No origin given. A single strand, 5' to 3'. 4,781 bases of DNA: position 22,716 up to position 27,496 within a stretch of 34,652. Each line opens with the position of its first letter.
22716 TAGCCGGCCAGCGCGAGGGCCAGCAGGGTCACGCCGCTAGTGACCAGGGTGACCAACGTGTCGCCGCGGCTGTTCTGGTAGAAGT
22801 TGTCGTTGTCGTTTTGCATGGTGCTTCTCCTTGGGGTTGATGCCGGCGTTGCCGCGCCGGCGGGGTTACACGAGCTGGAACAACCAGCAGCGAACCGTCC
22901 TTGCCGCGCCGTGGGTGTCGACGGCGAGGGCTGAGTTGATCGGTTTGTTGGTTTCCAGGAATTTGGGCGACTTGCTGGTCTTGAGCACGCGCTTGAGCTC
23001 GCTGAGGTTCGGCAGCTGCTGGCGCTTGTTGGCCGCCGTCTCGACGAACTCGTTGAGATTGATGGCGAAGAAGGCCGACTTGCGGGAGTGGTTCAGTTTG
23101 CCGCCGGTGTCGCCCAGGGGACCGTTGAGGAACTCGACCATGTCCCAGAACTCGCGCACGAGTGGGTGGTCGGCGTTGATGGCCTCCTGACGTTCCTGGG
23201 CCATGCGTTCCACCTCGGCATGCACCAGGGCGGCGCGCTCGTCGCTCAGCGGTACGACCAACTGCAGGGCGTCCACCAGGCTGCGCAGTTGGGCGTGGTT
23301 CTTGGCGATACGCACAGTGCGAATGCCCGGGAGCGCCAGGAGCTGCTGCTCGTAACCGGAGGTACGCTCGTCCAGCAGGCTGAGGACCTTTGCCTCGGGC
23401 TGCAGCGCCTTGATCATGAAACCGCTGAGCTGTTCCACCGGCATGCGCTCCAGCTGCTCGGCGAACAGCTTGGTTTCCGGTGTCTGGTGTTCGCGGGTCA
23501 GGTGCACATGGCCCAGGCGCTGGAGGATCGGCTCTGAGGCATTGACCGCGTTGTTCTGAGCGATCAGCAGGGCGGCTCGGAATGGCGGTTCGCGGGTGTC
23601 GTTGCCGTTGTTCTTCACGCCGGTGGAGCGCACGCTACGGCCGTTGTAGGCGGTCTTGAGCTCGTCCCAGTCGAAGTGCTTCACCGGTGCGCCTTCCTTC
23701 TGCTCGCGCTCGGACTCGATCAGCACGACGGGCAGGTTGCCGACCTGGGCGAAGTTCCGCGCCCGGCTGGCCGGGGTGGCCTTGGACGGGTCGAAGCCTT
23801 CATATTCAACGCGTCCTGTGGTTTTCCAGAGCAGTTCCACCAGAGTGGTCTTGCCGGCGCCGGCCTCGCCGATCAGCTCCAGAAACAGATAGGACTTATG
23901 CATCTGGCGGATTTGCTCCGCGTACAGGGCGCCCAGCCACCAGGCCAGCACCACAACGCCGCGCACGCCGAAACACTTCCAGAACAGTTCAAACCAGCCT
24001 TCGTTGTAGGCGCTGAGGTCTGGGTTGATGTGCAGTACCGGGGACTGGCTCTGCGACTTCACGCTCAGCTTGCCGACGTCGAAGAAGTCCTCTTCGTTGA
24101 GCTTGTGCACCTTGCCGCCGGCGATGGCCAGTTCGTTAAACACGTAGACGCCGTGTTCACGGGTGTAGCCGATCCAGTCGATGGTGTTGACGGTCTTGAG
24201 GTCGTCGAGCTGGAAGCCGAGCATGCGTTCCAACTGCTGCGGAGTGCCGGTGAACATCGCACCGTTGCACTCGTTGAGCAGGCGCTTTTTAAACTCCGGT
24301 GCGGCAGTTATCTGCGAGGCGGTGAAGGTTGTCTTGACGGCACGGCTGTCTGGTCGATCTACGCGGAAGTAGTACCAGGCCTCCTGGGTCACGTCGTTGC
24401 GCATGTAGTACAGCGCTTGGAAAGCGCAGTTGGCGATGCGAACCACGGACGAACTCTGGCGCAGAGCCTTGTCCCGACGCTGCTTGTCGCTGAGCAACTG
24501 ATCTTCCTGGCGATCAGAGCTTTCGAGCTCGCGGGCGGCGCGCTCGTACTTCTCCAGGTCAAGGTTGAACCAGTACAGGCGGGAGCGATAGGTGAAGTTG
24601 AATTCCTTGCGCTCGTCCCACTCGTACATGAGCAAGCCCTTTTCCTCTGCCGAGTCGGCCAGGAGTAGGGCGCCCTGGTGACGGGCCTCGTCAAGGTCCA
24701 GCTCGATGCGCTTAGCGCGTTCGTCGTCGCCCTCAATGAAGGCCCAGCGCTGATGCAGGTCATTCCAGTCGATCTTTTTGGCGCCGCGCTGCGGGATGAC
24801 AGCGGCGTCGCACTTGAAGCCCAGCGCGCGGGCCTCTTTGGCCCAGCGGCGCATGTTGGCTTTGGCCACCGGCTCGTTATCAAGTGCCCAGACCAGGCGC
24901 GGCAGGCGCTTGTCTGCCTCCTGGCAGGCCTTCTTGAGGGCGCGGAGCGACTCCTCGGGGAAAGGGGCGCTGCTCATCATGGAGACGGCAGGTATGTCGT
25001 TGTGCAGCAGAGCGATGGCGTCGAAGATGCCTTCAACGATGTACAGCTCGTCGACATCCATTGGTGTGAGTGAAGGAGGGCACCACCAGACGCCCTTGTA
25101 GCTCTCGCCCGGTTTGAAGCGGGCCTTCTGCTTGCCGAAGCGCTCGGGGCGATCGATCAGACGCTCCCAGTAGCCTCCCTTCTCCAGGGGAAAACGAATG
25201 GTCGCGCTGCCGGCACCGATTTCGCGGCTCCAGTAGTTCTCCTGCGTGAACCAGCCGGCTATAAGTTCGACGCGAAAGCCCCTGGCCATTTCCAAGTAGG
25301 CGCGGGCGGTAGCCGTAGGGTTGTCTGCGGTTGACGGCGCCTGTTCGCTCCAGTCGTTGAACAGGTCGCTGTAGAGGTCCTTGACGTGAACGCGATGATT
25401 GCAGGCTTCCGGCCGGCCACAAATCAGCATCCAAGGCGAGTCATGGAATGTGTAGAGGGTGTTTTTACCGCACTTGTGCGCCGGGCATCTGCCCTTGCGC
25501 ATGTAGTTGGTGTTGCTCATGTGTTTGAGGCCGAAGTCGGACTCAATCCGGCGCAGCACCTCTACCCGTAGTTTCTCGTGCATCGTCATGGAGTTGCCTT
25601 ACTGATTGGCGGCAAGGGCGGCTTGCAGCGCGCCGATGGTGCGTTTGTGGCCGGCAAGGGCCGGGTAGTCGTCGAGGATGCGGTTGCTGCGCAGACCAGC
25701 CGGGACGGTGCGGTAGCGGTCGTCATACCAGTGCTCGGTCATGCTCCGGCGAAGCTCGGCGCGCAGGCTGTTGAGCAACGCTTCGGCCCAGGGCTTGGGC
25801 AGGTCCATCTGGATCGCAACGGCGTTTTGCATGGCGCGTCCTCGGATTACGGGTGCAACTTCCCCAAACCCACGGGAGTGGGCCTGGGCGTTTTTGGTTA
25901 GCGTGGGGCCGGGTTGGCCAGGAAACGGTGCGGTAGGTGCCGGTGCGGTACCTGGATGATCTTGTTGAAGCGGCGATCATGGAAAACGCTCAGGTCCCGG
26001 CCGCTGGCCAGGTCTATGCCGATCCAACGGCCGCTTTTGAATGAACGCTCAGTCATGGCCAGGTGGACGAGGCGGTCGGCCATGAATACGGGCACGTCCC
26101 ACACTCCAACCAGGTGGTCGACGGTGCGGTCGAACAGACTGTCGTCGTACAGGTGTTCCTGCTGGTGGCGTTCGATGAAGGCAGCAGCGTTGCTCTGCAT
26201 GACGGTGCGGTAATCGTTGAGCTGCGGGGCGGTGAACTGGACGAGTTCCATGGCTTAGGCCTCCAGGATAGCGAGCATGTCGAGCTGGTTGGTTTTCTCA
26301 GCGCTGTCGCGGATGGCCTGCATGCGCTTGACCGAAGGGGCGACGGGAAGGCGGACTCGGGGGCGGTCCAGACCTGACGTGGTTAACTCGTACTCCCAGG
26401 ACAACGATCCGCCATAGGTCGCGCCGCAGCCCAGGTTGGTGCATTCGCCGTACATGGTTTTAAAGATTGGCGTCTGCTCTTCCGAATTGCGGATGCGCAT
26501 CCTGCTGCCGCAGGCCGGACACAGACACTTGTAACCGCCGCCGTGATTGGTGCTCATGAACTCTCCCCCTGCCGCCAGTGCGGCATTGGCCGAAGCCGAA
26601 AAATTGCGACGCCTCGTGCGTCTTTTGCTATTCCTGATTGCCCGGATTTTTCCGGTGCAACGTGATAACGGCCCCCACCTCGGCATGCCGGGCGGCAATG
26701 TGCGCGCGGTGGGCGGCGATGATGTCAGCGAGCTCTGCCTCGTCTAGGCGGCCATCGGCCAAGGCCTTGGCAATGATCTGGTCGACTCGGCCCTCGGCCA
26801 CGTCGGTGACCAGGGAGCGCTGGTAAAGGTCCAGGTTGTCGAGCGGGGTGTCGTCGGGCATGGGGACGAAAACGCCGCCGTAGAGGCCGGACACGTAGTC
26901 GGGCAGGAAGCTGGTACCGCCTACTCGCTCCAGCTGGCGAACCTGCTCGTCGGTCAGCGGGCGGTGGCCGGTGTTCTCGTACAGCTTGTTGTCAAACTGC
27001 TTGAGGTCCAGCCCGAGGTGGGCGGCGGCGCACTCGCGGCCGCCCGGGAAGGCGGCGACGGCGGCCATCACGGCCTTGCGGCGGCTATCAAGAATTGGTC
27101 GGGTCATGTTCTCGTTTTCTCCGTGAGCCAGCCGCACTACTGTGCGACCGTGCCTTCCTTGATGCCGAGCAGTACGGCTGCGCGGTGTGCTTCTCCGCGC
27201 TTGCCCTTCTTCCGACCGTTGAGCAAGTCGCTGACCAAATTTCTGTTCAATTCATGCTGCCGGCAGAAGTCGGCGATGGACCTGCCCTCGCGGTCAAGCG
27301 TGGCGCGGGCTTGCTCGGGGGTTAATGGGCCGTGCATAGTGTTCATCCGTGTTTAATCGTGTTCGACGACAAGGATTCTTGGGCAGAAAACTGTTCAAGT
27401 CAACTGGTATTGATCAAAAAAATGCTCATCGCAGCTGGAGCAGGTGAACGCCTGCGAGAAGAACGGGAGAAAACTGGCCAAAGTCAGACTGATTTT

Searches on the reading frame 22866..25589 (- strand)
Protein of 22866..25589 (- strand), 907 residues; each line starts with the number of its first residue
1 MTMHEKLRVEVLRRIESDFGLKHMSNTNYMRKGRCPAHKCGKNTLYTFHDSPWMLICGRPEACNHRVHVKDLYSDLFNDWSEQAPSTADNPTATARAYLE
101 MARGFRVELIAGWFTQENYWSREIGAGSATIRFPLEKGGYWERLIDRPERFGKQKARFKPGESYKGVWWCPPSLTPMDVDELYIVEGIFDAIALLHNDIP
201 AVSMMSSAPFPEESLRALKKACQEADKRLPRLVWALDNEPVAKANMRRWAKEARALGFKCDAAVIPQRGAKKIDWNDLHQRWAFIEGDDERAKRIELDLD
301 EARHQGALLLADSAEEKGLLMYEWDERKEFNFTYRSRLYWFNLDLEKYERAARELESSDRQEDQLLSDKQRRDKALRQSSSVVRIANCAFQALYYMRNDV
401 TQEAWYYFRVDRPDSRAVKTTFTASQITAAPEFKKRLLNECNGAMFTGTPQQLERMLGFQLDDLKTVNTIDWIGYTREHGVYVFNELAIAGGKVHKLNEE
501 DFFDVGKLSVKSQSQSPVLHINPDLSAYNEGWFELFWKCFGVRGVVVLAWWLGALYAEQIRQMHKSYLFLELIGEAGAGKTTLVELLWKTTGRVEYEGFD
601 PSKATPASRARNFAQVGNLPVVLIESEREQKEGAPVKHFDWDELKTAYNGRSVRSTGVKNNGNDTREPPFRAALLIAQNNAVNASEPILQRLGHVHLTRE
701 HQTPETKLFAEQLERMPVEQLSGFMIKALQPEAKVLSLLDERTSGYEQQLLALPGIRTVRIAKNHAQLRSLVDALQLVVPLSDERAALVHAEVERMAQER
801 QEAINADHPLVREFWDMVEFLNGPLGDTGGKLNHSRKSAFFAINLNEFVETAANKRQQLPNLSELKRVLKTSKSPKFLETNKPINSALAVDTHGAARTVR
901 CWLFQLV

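Call 12: search_protein_families(library=pfam, proteins=[window:22866-25589:-], max_evalue=0.01)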
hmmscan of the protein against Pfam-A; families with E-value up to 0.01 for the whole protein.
window:22866-25589:- (907 aa): 3 families
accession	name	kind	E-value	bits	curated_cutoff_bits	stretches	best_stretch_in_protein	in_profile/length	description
PF13155.12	Toprim_2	-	2.3e-07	31.5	22.1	1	183-278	1-87/88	Toprim-like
PF13362.12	Toprim_3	-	1.8e-05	25.5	27.2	1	182-281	2-91/95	Toprim domain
PF00005.33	ABC_tran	-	0.0053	17.8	25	0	570-626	14-74/137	ABC transporter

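Call 20: search_dna_similar(query=window:22866-25589:-, collection=phages, mode=protein, max_rows=25)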
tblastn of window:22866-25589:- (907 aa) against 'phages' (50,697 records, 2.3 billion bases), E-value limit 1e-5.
Records with a match: 40; places in all: 40; records where one place covers at least 80% of the query: 40.
Best place of each record, by identity: <60% 40.
By first word of the organism name: Pseudomonas 16; Ralstonia 14; Stenotrophomonas 2; Escherichia 2; Citexvirus 1; Halomonas 1; Bacillus 1; Uncultured 1; Bacteriophage 1; Microcystis 1.
By host as written in the record: Ralstonia solanacearum 11; - 5; Pseudomonas aeruginosa 4; Pseudomonas aeruginosa (strain PA158) 2; Stenotrophomonas maltophilia 2; Pseudomonas aeruginosa WH-SGI-V-07174 2; Pseudomonas aeruginosa 188 1; Pseudomonas aeruginosa PA 158 1; and 12 more.
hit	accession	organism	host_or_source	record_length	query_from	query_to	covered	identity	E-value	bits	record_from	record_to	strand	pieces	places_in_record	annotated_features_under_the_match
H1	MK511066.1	Pseudomonas phage vB_Pae_BR319a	Pseudomonas aeruginosa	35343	3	905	100%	51.8%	0e+0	950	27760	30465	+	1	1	hypothetical protein (x2)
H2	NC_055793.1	Pseudomonas phage vB_Pae_BR319a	Pseudomonas aeruginosa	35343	3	905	100%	51.8%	0e+0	950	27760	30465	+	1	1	DNA primase | hypothetical protein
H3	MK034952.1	Pseudomonas phage Dobby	Pseudomonas aeruginosa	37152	3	905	100%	51.6%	0e+0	953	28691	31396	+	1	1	bifunctional DNA primase/helicase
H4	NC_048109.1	Pseudomonas phage Dobby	Pseudomonas aeruginosa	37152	3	905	100%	51.6%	0e+0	953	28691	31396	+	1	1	DNA primase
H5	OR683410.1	Pseudomonas phage Sirocco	Pseudomonas aeruginosa 188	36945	3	905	100%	51.5%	0e+0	948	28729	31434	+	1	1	toprim domain-containing protein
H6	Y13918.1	Citexvirus phiCTX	Pseudomonas aeruginosa PA 158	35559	3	905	100%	51.5%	0e+0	947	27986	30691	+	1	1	none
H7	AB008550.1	Pseudomonas phage phiCTX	Pseudomonas aeruginosa (strain PA158)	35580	3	905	100%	51.5%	0e+0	947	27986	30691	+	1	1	unnamed protein product; orf37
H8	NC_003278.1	Pseudomonas phage phiCTX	Pseudomonas aeruginosa (strain PA158)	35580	3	905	100%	51.5%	0e+0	947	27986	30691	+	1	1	DNA primase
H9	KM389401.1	Pseudomonas phage F_HA1961sp/Pa1641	-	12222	3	905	100%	51.4%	0e+0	948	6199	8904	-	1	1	record has no annotation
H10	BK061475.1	Pseudomonas phage vB_PaeM-D14A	Pseudomonas aeruginosa strain 1-13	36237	3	905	100%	51.4%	0e+0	946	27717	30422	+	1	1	Helicase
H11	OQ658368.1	Pseudomonas phage sp.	Pseudomonas aeruginosa PACL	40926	3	905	100%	51.3%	0e+0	943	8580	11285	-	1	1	hypothetical protein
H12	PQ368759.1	Halomonas phage vB_HboP_4908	Vreelandella boliviensis (basionym: ...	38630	2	905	100%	48.5%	0e+0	832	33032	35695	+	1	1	twinkle protein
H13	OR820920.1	Bacillus phage vB_BpuM-ZY1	Bacillus pumilus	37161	2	905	100%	48.1%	0e+0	830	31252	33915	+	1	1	toprim-like protein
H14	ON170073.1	Ralstonia phage YO032_2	Ralstonia solanacearum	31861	2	905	100%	48.1%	0e+0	833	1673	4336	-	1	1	record has no annotation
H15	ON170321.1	Ralstonia phage YO188_2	Ralstonia solanacearum R299, UW30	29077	3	905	100%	47.3%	0e+0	835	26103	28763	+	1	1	record has no annotation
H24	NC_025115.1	Ralstonia phage RSY1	Ralstonia solanacearum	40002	3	905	100%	46.7%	0e+0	825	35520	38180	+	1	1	DNA primase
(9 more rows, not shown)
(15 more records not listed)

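Call 22: get_annotated_region(hit=H8, flank=5000)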
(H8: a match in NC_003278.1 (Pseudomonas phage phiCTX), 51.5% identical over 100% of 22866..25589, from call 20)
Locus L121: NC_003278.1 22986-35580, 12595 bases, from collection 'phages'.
description: Pseudomonas phage phiCTX DNA, complete genome.
organism: Pseudomonas phage phiCTX (NCBI taxid 2993857)
taxonomy: Viruses; Duplodnaviria; Heunggongvirae; Uroviricota; Caudoviricetes; Peduoviridae; Citexvirus; Citexvirus phiCTX
host: Pseudomonas aeruginosa (strain PA158); source: -; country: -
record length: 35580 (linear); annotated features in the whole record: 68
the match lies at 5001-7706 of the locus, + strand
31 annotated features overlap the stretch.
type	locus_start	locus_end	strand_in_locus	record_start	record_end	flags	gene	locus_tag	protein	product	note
misc_feature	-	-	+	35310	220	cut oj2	-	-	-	-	region3;containing R4,R5,R6 repeats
CDS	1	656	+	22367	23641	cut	D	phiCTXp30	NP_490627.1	tail protein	orf27; similar to D gene of P2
CDS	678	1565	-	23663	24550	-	-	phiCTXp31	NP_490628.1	hypothetical protein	orf28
CDS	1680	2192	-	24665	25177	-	-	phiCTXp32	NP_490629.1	hypothetical protein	orf29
CDS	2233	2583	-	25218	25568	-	-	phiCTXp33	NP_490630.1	hypothetical protein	orf30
CDS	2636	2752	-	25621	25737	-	-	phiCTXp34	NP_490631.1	hypothetical protein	orf31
CDS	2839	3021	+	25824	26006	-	-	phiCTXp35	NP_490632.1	hypothetical protein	orf32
CDS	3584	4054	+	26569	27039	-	-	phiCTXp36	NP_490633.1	orf33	-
CDS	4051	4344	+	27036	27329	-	-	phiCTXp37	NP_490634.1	transcriptional regulator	orf34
CDS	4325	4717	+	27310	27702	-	-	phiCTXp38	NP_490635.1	hypothetical protein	orf35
CDS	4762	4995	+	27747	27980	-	-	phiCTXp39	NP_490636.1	hypothetical protein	orf36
CDS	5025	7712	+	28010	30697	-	-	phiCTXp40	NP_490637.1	DNA primase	orf37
CDS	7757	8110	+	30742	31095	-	-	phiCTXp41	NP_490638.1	hypothetical protein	orf38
CDS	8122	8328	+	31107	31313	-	-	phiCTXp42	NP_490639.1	DksA-like zinc-finger protein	orf39; similar to orf82 of P2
CDS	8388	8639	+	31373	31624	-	-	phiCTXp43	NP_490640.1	hypothetical protein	orf40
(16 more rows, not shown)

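Call 23: get_annotated_region(hit=H3, flank=6000)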
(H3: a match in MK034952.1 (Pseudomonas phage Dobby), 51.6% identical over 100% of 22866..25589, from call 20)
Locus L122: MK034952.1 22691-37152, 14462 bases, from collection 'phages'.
description: Pseudomonas phage Dobby, complete genome.
organism: Pseudomonas phage Dobby (NCBI taxid 2483611)
taxonomy: Viruses; Duplodnaviria; Heunggongvirae; Uroviricota; Caudoviricetes; Peduoviridae; Citexvirus; Citexvirus dobby
host: Pseudomonas aeruginosa; source: kidney stone; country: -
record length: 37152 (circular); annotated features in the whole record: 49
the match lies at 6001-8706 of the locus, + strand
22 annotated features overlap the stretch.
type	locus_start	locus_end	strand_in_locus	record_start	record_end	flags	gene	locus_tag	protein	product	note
CDS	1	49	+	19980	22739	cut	-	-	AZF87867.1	tail tape measure protein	-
CDS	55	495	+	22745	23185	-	-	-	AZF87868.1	tail protein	-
CDS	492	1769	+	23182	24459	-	-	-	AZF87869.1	late control D family protein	-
CDS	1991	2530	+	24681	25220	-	-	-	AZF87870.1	LuxR family transcriptional regulator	-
CDS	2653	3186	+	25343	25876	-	-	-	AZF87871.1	hypothetical protein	-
CDS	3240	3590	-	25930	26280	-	-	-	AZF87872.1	hypothetical protein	-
CDS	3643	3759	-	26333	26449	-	-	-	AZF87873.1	hypothetical protein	-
CDS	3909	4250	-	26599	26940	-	-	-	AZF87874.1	XRE family transcriptional regulator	-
CDS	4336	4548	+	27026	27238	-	-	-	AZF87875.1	hypothetical protein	BcepMu gp16 family; DNA-binding protein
CDS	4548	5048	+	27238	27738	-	-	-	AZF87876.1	hypothetical protein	-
CDS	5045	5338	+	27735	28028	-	-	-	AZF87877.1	hypothetical protein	-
CDS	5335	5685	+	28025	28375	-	-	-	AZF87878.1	hypothetical protein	-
CDS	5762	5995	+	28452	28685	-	-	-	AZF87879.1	hypothetical protein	-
CDS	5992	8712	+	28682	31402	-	-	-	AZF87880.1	bifunctional DNA primase/helicase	toprim domain protein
CDS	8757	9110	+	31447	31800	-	-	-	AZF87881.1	hypothetical protein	-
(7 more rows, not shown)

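Call 25: get_annotated_region(hit=H24, flank=5000)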
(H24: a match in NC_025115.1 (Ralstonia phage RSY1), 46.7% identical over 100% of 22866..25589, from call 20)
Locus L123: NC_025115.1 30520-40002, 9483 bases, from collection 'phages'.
description: Ralstonia phage RSY1 DNA, complete genome.
organism: Ralstonia phage RSY1 (NCBI taxid 1530085)
taxonomy: Viruses; Duplodnaviria; Heunggongvirae; Uroviricota; Caudoviricetes; Peduoviridae; Arsyunavirus; Arsyunavirus RSY1
host: Ralstonia solanacearum; source: -; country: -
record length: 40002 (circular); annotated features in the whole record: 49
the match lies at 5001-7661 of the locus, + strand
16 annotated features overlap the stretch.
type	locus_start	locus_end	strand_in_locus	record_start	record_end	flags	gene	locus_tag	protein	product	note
CDS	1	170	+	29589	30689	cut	-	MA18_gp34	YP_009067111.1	tail protein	ORF34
CDS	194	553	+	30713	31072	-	-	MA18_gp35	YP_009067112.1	site-specific DNA-methyltransferase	ORF35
CDS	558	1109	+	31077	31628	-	-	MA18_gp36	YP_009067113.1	hypothetical protein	ORF36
CDS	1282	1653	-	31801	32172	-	-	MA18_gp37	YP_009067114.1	hypothetical protein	ORF37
CDS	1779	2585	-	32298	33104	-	-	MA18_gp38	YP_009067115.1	hypothetical protein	ORF38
CDS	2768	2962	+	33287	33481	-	-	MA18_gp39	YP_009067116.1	hypothetical protein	ORF39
CDS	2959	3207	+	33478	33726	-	-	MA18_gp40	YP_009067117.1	transcriptional regulator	ORF40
CDS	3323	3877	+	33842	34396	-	-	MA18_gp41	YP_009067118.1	anti-repressor Ant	ORF41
CDS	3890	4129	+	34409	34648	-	-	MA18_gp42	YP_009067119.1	hypothetical protein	ORF42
CDS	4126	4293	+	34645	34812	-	-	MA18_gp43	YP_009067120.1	hypothetical protein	ORF43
CDS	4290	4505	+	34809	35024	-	-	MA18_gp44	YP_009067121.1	hypothetical protein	ORF44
CDS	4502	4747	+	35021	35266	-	-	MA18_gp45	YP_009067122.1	membrane protein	ORF45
CDS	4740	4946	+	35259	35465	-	-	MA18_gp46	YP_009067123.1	hypothetical protein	ORF46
CDS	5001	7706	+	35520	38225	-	-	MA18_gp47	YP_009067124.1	DNA primase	ORF47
CDS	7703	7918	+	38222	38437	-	-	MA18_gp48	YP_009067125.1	excisionase and transcriptional regulator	ORF48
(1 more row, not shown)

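Call 26: get_annotated_region(hit=H12, flank=5000)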
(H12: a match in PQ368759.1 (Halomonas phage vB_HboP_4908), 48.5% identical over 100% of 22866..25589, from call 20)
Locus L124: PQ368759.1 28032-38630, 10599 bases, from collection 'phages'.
description: Halomonas phage vB_HboP_4908, complete genome.
organism: Halomonas phage vB_HboP_4908 (NCBI taxid 3350578)
taxonomy: Viruses
host: Vreelandella boliviensis (basionym: Halomonas boliviensis); source: sediment; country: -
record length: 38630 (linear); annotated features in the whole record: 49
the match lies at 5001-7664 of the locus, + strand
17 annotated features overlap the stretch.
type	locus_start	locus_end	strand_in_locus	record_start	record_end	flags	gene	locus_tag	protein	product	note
CDS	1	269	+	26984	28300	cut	-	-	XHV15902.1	DNA polymerase V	-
CDS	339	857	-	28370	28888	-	-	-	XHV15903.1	hypothetical protein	-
CDS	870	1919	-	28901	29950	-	-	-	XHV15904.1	hypothetical protein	-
CDS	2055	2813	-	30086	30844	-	-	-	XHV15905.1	hypothetical protein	-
CDS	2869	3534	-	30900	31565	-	-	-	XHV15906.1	repressor LexA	-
CDS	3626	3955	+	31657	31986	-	-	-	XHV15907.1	hypothetical protein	-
CDS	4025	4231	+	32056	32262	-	-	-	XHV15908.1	hypothetical protein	-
CDS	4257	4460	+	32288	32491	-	-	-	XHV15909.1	hypothetical protein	-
CDS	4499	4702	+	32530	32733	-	-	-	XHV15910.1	DnaA-like protein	-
CDS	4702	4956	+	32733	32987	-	-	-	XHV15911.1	Zn-ribbon RNA-binding protein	-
CDS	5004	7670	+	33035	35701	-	-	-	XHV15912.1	twinkle protein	-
CDS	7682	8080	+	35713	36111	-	-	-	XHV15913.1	hypothetical protein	-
CDS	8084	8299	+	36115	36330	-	-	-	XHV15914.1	DnaK suppressor protein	-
CDS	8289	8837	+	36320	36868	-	-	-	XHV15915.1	hypothetical protein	-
CDS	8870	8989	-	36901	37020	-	-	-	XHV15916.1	hypothetical protein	-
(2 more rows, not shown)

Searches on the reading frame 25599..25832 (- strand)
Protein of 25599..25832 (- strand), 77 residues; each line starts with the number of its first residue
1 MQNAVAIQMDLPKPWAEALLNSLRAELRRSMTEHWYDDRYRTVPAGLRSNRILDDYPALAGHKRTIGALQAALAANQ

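Call 53: search_protein_families(library=phrogs, proteins=[window:25599-25832:-], max_evalue=0.001)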
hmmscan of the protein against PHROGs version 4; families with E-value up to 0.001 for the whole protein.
window:25599-25832:- (77 aa): 2 families
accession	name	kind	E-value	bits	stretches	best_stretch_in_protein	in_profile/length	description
phrog_3967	-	unknown function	2.5e-33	114.8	1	1-76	1-76/77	-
phrog_19359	-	unknown function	3.5e-09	37.7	1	1-46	1-46/82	-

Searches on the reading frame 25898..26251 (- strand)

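Call 12: search_protein_families(library=pfam, proteins=[window:25898-26251:-], max_evalue=0.01)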
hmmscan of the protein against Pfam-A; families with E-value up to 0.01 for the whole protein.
window:25898-26251:- (117 aa): 0 families

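Call 53: search_protein_families(library=phrogs, proteins=[window:25898-26251:-], max_evalue=0.001)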
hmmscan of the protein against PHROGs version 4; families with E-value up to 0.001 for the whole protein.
window:25898-26251:- (117 aa): 1 family
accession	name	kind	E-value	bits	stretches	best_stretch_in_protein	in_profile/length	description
phrog_3461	-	unknown function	2.8e-27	96.4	1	8-115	4-112/120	-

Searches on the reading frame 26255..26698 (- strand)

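Call 12: search_protein_families(library=pfam, proteins=[window:26255-26698:-], max_evalue=0.01)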
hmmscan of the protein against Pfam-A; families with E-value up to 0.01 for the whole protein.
window:26255-26698:- (147 aa): 1 family
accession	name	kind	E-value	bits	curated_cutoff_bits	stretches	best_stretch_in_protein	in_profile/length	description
PF04606.18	Ogr_Delta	-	1.8e-10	41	26.3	1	60-97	2-39/47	Ogr/Delta-like zinc finger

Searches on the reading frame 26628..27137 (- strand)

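Call 28: search_protein_families(library=pfam, proteins=[window:26628-27137:-], max_evalue=0.01)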
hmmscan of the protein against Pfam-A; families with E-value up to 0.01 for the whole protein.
window:26628-27137:- (169 aa): 2 families
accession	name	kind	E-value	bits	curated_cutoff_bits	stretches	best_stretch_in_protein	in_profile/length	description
PF06892.16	Phage_CP76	-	8.2e-07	29.4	26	1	21-151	5-137/146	Phage regulatory protein CII (CP76)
PF22448.1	RepB_primase_C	-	0.0072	16.6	26.1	0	117-153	5-41/54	RepB DNA-primase C-terminal helical domain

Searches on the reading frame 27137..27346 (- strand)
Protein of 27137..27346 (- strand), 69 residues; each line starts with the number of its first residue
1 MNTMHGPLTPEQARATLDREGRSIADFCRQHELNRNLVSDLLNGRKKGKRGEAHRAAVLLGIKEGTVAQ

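Call 53: search_protein_families(library=phrogs, proteins=[window:27137-27346:-], max_evalue=0.001)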
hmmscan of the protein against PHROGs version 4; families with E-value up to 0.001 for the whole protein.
window:27137-27346:- (69 aa): 2 families
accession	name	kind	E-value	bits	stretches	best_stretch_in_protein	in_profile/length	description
phrog_925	-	DNA, RNA and nucleotide metabolism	2e-25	89.3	1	7-67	3-63/67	HTH DNA binding protein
phrog_1468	-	transcription regulation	0.00024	21.7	1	23-51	22-50/67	transcriptional repressor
